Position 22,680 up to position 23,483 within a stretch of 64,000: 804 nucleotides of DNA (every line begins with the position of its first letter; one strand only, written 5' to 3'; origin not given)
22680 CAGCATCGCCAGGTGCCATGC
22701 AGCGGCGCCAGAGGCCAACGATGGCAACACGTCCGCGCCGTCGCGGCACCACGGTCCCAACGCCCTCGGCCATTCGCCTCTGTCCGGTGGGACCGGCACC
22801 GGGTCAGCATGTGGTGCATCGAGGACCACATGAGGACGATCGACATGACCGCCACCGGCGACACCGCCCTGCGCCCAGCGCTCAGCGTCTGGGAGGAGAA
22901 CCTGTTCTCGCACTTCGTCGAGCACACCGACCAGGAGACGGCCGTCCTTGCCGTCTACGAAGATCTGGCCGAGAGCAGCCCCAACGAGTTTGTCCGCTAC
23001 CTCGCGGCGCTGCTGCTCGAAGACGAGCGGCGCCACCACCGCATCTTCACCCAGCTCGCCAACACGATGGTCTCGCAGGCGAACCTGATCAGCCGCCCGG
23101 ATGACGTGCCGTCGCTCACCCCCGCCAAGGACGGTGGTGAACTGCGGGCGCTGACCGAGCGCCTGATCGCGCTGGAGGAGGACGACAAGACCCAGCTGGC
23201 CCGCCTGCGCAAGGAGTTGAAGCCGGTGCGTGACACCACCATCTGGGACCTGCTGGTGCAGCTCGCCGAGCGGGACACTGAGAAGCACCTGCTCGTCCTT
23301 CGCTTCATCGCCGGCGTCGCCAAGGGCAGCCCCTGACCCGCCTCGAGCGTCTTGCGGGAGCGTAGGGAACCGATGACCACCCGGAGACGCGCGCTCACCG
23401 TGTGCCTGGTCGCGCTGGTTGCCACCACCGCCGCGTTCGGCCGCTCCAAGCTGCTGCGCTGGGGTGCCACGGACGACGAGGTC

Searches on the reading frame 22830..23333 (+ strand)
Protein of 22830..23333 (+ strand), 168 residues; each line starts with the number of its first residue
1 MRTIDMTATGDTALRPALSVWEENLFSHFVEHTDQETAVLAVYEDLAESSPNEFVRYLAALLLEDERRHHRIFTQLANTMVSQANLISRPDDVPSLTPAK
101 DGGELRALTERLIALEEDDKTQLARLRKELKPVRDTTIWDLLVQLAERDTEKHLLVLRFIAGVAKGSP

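Call 10: search_protein_families(library=pfam, proteins=[window:22830-23333:+], max_evalue=0.001)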
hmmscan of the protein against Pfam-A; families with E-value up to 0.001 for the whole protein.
seq(168 aa): 0 families

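Call 53: search_protein_families(library=pfam, proteins=[window:22830-23333:+], max_evalue=0.01)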
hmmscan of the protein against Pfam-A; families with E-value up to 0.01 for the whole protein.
seq(168 aa): 1 family
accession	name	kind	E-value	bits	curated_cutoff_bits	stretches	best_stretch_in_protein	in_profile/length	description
PF02915.23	Rubrerythrin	-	0.006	17.4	22.8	1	41-130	15-106/137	Rubrerythrin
